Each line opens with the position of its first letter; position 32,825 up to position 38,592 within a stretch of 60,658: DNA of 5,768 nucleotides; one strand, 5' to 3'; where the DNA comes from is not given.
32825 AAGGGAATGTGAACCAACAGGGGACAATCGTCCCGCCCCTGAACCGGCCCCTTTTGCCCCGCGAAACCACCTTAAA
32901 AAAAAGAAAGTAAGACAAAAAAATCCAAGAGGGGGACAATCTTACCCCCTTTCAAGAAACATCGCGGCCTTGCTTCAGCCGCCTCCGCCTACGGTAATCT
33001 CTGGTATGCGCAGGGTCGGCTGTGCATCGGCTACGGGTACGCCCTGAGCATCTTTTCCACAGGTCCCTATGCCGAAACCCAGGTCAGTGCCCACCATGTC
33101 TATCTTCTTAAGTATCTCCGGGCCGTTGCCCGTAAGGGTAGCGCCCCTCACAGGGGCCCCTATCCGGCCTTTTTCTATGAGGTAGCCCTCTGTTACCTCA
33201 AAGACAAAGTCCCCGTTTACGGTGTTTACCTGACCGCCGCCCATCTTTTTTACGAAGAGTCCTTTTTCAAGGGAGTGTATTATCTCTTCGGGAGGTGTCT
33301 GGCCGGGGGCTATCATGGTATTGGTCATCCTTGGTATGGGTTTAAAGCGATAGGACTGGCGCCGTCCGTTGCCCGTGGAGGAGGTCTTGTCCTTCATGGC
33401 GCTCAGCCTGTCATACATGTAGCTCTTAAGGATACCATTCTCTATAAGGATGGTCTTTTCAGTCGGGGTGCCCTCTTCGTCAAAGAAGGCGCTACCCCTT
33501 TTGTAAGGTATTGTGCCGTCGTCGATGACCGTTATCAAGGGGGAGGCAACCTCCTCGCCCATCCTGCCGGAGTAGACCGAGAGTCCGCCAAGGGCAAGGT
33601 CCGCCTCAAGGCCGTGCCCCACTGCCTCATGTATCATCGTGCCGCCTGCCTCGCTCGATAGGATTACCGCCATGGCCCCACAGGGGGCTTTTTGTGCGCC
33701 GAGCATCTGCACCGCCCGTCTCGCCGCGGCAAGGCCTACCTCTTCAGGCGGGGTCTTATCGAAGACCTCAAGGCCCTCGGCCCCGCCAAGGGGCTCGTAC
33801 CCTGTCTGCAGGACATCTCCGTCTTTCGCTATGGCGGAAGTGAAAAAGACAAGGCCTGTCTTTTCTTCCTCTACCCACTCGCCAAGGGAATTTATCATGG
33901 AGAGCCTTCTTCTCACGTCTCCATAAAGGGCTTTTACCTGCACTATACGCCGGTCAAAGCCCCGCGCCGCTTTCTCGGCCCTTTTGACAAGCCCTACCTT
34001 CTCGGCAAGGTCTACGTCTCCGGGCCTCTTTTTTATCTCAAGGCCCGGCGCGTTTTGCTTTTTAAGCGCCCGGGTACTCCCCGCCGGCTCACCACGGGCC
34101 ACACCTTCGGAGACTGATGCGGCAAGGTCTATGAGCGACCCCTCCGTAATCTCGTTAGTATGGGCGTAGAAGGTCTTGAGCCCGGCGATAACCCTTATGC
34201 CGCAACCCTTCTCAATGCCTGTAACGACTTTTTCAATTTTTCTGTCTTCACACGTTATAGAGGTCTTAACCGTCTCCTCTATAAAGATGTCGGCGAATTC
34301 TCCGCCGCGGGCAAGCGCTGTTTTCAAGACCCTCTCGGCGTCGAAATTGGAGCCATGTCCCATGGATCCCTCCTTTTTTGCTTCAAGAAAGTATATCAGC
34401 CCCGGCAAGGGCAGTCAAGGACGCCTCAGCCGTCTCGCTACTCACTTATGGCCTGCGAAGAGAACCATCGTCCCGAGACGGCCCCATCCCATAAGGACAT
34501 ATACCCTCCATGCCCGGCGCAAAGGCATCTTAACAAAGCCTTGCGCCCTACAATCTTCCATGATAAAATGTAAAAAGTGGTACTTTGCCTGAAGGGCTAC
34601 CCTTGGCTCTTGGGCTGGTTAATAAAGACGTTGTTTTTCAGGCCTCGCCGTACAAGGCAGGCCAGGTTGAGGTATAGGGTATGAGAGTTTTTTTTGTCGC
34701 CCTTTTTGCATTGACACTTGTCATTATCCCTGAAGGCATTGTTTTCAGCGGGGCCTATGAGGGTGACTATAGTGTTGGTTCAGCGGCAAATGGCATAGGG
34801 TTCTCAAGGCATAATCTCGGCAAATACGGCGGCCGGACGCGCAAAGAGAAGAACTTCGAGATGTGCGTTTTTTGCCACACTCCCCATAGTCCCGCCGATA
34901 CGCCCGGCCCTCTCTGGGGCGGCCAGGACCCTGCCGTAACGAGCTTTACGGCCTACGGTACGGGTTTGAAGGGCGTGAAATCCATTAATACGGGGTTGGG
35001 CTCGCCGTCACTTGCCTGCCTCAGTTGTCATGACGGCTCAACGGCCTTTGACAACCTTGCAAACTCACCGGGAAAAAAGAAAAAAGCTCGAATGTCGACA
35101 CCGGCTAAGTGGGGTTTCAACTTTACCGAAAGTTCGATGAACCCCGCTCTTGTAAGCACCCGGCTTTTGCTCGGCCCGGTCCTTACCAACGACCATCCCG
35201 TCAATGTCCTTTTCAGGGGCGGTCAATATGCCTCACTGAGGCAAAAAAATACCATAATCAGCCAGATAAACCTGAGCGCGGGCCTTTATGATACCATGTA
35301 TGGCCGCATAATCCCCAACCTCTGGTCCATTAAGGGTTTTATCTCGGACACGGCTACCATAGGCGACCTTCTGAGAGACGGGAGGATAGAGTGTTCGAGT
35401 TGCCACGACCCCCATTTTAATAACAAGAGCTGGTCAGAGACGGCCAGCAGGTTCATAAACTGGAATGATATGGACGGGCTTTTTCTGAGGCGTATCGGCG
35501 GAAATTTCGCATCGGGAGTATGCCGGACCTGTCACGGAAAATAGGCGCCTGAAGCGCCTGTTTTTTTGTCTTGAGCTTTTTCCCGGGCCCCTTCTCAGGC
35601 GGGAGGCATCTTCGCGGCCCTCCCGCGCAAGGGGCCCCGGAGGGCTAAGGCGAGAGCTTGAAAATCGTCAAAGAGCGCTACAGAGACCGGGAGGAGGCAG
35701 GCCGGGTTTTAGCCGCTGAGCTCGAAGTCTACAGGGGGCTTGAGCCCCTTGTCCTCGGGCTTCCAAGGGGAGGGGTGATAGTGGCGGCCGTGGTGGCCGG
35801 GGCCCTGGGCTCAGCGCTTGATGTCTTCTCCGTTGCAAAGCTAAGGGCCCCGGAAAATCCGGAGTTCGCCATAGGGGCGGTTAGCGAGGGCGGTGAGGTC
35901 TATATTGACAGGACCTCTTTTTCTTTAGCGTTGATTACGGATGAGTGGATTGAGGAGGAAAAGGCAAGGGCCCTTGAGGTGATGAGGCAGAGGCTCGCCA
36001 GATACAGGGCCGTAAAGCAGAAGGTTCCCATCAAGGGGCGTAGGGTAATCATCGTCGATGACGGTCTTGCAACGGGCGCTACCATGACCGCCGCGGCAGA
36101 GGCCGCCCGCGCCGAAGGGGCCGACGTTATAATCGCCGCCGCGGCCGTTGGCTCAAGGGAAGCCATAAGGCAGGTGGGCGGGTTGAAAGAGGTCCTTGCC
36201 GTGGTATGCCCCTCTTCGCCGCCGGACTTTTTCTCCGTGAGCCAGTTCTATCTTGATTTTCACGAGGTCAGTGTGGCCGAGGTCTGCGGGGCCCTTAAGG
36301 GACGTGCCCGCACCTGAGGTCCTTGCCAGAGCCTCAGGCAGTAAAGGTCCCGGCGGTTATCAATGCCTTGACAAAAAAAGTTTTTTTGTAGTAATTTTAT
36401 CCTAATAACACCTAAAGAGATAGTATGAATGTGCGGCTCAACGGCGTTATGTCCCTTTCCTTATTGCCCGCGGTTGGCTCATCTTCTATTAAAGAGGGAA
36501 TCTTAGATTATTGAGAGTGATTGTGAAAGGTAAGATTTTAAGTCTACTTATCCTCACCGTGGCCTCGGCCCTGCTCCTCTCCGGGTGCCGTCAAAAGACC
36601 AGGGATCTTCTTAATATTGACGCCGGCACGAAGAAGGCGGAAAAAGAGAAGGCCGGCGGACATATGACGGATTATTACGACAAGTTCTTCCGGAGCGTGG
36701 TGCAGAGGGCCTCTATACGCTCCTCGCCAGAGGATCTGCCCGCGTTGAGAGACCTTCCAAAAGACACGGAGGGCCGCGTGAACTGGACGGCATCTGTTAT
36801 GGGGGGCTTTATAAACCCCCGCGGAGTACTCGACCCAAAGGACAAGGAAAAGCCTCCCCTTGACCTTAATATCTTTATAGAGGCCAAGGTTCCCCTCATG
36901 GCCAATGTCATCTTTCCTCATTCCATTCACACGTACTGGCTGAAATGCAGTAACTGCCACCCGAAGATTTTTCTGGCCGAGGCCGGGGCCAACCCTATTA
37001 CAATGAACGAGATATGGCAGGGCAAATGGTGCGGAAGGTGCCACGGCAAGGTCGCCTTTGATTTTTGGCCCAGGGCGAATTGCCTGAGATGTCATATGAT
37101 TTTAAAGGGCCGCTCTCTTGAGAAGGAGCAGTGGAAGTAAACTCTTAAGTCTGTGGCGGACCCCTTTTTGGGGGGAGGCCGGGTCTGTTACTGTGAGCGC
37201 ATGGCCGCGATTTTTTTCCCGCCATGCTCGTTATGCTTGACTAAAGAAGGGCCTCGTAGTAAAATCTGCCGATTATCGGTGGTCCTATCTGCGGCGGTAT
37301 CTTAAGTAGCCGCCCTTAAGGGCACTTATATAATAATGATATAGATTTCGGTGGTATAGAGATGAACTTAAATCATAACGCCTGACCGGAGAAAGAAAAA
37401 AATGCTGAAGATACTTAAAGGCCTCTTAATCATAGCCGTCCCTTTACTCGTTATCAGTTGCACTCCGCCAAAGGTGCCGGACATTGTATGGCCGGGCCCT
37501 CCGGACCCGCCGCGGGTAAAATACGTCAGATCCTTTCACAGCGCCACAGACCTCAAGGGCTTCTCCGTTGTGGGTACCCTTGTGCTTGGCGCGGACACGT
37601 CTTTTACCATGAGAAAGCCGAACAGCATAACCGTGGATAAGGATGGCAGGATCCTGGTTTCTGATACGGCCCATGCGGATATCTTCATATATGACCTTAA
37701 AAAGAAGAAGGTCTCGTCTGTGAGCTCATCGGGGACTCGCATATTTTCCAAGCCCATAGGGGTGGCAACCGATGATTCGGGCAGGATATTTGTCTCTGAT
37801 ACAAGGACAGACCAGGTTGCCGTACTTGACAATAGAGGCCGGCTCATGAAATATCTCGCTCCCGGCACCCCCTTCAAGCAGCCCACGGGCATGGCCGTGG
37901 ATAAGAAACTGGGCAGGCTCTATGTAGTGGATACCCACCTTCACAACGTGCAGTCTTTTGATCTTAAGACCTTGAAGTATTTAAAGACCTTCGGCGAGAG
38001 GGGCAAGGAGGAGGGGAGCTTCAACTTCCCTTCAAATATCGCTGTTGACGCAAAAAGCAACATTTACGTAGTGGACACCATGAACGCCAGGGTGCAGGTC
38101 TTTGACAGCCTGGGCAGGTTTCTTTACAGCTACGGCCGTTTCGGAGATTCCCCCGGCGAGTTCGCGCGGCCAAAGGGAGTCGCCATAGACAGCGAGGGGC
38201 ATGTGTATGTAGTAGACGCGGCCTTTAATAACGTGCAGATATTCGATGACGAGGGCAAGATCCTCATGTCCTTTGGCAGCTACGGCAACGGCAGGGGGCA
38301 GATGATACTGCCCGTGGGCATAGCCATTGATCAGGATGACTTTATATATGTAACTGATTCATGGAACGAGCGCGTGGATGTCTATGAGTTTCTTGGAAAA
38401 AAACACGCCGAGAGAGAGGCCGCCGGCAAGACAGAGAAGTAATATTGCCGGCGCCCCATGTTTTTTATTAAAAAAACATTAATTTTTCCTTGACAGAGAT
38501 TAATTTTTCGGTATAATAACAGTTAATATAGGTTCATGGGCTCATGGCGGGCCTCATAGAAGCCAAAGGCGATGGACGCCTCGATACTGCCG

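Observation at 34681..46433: Candidate cytochrome-nanowire assembly locus built around OmcE-like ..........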

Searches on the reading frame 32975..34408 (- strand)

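Call 14: search_protein_families(library=pfam, proteins=[window:32975-34408:-], max_evalue=0.001)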
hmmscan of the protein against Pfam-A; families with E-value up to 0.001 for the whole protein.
window:32975-34408:- (477 aa): 3 families
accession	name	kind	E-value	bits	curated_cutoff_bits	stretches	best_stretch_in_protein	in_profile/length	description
PF19289.4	PmbA_TldD_3rd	-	1.1e-73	247.5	22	1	244-475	2-220/220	PmbA/TldA metallopeptidase C-terminal domain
PF19290.4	PmbA_TldD_2nd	-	7.5e-20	71.9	20.9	1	128-236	2-109/109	PmbA/TldA metallopeptidase central domain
PF01523.21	PmbA_TldD_1st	-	5.6e-13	49.3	20.9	1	39-98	1-60/65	PmbA/TldA metallopeptidase domain 1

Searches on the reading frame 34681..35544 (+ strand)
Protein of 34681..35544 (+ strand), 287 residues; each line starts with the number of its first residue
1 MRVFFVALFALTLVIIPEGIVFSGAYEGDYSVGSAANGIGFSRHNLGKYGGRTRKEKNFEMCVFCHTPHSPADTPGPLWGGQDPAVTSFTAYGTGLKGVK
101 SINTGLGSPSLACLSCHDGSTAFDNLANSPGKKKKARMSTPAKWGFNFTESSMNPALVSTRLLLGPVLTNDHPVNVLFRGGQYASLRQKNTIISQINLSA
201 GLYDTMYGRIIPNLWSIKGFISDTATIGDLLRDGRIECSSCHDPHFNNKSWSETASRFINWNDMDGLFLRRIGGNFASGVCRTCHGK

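Call 3: search_protein_families(library=pfam, proteins=[window:34681-35544:+], max_evalue=0.01)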
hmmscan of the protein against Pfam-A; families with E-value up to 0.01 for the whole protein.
window:34681-35544:+ (287 aa): 5 families
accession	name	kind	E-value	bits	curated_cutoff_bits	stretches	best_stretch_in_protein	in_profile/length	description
PF09699.15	Paired_CXXCH_1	-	4.6e-07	29.8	20.6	0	237-248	8-19/41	Doubled CXXCH motif (Paired_CXXCH_1)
PF14522.11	Cytochrome_C7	-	4.6e-05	23.6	24.8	0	235-286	13-49/67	Cytochrome c7 and related cytochrome c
PF13442.11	Cytochrome_CBB3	-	0.00042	21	27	0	112-129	13-30/68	Cytochrome C oxidase, cbb3-type, subunit III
PF03150.19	CCP_MauG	-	0.00075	20.6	25.6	0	109-148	20-61/149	Di-haem cytochrome c peroxidase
PF14537.11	Cytochrom_c3_2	-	0.0031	18.4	25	0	234-249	56-71/79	Cytochrome c3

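Call 5: search_solved_structures(query=window:34681-35544:+, max_evalue=1, show_alignments=2)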
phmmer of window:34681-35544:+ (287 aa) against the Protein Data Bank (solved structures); distinct sequences matched with E-value up to 1: 2.
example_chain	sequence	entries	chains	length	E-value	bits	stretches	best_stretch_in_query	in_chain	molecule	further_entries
7tfs_A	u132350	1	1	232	1.8e-12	50.3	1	36-175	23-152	Cytochrome c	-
9yuq_N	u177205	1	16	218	3.8e-07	32.9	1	42-135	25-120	Putative multiheme cytochrome c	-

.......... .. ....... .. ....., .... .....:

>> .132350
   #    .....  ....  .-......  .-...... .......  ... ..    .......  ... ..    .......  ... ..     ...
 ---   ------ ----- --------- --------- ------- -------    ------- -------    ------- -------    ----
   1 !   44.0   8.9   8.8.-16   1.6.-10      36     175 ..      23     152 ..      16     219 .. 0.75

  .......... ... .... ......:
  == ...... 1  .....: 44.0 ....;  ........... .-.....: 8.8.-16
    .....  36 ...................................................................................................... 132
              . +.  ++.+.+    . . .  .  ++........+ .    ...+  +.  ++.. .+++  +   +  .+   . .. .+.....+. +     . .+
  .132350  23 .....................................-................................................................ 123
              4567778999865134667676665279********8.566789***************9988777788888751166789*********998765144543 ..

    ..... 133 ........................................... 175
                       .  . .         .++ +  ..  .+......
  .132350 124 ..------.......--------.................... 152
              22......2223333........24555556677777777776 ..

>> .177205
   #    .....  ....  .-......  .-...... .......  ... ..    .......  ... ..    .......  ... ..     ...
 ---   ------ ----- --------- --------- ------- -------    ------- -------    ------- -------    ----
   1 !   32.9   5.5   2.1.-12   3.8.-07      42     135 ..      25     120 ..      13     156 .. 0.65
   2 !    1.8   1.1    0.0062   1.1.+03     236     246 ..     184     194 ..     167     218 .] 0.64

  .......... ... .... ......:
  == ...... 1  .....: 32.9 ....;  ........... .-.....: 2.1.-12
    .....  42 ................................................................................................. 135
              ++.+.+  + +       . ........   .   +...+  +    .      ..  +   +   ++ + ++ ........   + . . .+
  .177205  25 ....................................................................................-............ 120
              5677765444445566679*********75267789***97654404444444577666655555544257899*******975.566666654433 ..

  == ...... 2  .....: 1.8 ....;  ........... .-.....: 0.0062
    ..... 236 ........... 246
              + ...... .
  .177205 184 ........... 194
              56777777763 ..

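Call 6: search_protein_families(library=ncbifam, proteins=[window:34681-35544:+], max_evalue=0.01)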
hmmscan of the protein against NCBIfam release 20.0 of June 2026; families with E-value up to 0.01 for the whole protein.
window:34681-35544:+ (287 aa): 2 families
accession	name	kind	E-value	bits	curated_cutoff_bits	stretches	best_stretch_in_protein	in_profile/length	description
TIGR01905.1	paired_CXXCH_1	subfamily_domain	0.00015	21.6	25.2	0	237-247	8-18/41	doubled CXXCH domain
TIGR03508.1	decahem_SO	subfamily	0.0041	16.6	192.2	0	231-247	139-155/258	DmsE family decaheme c-type cytochrome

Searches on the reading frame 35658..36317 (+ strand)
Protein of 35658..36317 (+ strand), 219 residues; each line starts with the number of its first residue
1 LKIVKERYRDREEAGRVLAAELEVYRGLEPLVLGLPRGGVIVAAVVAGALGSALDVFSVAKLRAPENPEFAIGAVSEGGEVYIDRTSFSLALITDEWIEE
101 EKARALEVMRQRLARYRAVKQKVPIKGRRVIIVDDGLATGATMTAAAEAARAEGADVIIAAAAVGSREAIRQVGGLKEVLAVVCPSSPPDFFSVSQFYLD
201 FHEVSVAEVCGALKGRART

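Call 3: search_protein_families(library=pfam, proteins=[window:35658-36317:+], max_evalue=0.01)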
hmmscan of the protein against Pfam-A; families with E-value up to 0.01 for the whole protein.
window:35658-36317:+ (219 aa): 2 families
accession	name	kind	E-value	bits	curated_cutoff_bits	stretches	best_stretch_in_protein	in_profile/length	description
PF00156.33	Pribosyltran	-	9.6e-14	51.4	26.3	1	21-169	22-129/158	Phosphoribosyl transferase domain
PF14681.12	UPRTase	-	0.00082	19.3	27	1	123-174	118-169/206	Uracil phosphoribosyltransferase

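Call 6: search_protein_families(library=ncbifam, proteins=[window:35658-36317:+], max_evalue=0.01)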
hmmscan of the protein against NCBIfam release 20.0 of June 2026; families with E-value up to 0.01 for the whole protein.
window:35658-36317:+ (219 aa): 34 families (the best 25 are shown)
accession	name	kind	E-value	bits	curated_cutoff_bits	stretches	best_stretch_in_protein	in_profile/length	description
TIGR01251.1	ribP_PPkin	subfamily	1.1e-09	37.6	113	1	115-172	198-257/309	ribose-phosphate diphosphokinase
NF002620.0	PRK02277.1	subfamily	1.8e-07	31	115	1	124-173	138-186/201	orotate phosphoribosyltransferase-like protein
NF002095.0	PRK00934.1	equivalog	2.1e-07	30.4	296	1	117-163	195-241/287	ribose-phosphate diphosphokinase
NF006605.0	PRK09162.1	equivalog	1.6e-06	27.6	181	1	120-164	91-135/183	hypoxanthine-guanine phosphoribosyltransferase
NF002634.0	PRK02304.1-3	equivalog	3.2e-06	26.9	170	1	126-165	117-156/182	adenine phosphoribosyltransferase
TIGR01091.1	upp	equivalog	3.3e-06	26.9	208.35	1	125-175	120-170/207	uracil phosphoribosyltransferase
NF001097.0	PRK00129.1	equivalog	4.1e-06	26.7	114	1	119-177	116-174/209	uracil phosphoribosyltransferase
NF045507.1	transregGfcR_Halo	equivalog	4.9e-06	26.2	300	1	124-173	150-198/215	transcriptional regulator GfcR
NF002320.0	PRK01259.1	subfamily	5.9e-06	25.9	297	1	125-173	212-262/316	ribose-phosphate diphosphokinase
NF005592.0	PRK07322.1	subfamily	8.8e-06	25.2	143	1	124-168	117-161/180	adenine phosphoribosyltransferase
NF004689.0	PRK06031.1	equivalog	1.8e-05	24.1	175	1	125-170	152-197/233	phosphoribosyltransferase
NF002636.0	PRK02304.1-5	equivalog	3.6e-05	23.3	125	1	122-162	113-152/176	adenine phosphoribosyltransferase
NF002844.0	PRK03092.1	equivalog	3.6e-05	23.2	438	1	124-163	220-259/326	ribose-phosphate diphosphokinase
TIGR01090.1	apt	equivalog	5.7e-05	23.3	185.85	1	125-163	107-145/169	adenine phosphoribosyltransferase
NF003549.0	PRK05205.1-5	equivalog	6.3e-05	22.5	138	1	114-156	86-128/182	bifunctional pyr operon transcriptional regulator/uracil phosphoribosyltransferase PyrR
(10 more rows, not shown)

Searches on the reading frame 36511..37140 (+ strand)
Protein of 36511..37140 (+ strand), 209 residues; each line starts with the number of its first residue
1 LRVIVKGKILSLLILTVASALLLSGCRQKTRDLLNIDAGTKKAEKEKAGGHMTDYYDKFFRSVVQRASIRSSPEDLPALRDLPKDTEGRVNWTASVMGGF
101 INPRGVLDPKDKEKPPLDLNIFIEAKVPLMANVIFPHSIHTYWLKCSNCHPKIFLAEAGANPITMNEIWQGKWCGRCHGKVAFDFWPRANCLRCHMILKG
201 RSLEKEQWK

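Call 3: search_protein_families(library=pfam, proteins=[window:36511-37140:+], max_evalue=0.01)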
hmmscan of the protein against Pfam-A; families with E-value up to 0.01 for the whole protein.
window:36511-37140:+ (209 aa): 2 families
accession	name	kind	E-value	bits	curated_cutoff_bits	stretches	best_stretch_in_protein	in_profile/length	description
PF14522.11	Cytochrome_C7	-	8.7e-14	51.5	24.8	1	133-195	1-66/67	Cytochrome c7 and related cytochrome c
PF02085.21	Cytochrom_CIII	-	0.00019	22.1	22.9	1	127-180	15-55/101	Class III cytochrome C family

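Call 6: search_protein_families(library=ncbifam, proteins=[window:36511-37140:+], max_evalue=0.01)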
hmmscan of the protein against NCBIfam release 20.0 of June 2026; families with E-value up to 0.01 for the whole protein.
window:36511-37140:+ (209 aa): 1 family
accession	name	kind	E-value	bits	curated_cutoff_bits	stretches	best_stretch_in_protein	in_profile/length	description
TIGR04257.1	nanowire_3heme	domain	1.1e-18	67.1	40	1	126-195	6-74/75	c(7)-type cytochrome triheme domain-containing protein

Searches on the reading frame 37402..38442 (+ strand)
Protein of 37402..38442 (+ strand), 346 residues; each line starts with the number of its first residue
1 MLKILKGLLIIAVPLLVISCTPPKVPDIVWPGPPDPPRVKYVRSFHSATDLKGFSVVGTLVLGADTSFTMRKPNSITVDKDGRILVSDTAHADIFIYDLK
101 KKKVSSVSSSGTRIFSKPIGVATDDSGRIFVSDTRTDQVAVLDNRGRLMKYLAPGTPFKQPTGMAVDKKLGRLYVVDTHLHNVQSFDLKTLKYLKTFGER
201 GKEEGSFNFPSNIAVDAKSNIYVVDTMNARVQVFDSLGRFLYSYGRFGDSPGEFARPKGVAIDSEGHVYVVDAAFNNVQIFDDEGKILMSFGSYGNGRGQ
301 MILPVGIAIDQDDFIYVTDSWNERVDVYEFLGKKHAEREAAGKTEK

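Call 3: search_protein_families(library=pfam, proteins=[window:37402-38442:+], max_evalue=0.01)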
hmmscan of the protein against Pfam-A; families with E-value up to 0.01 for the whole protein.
window:37402-38442:+ (346 aa): 13 families
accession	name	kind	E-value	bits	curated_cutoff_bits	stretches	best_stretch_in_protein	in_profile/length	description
PF01436.27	NHL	-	6.4e-36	121.1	20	6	254-281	1-28/28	NHL repeat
PF17170.10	DUF5128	-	3.9e-22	79.3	22.9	3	216-273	51-109/321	6-bladed beta-propeller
PF08450.18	SGL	-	2.3e-16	60.6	26.3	3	70-176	133-243/246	SMP-30/Gluconolactonase/LRE-like region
PF06739.17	SBBP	-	3e-15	56.3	20.5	0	304-318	15-29/38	Beta-propeller repeat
PF25021.1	TEN_NHL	-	1.6e-11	44.3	27.1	1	254-293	141-178/357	Teneurin NHL domain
PF01731.26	Arylesterase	-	3.8e-07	30.6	21.3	0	301-329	53-82/86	Arylesterase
PF24684.1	Vgb_lyase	-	2.7e-05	23.6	50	1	71-287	13-213/290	Virginiamycin B lyase family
PF22701.2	Mala_s_1-like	-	3.2e-05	24.2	27.5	1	75-224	44-193/195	Mal s 1 allergenic protein-like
PF06977.17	SdiA-regulated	-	0.00016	21.4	21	0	253-272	221-240/249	SdiA-regulated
PF03022.22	MRJP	-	0.00068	19.5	19.8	0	171-236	12-95/288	Major royal jelly protein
PF02393.21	US22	-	0.00097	19.7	35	0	242-274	65-98/124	US22 like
PF24908.1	Ig_SIBA-E_2nd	-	0.0012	19.4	27.8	0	157-179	40-62/117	Integrin beta-like protein A-E, second Ig-like domain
PF16288.11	DUF4934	-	0.0091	16.5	27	0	219-287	33-100/102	Domain of unknown function (DUF4934)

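Call 6: search_protein_families(library=ncbifam, proteins=[window:37402-38442:+], max_evalue=0.01)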
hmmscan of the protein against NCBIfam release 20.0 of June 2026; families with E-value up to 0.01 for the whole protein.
window:37402-38442:+ (346 aa): 6 families
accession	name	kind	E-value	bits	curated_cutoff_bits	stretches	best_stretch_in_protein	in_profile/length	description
NF035926.1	scyF_NHL_VPEP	equivalog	6.6e-52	176.9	350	2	74-246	105-285/376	scytonemin biosynthesis PEP-CTERM protein ScyF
NF047780.1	LIC12708_fam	subfamily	1.9e-11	43.5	150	1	191-243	165-219/391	LIC_12708 family protein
NF033206.1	ScyE_fam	subfamily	8.4e-09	35.4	80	1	116-287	8-171/333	ScyD/ScyE family protein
TIGR03866.1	PQQ_ABC_repeats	subfamily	1.7e-06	27.3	287.3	1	125-235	9-111/310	PQQ-dependent catabolism-associated beta-propeller protein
NF052280.1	7_blade_YncE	equivalog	6.3e-06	25.2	400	0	159-235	171-244/338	7-bladed beta-propeller protein YncE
TIGR02604.1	Piru_Ver_Nterm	subfamily_domain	0.00054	19.5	122.2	0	116-134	14-32/367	PVC-type heme-binding CxxCH protein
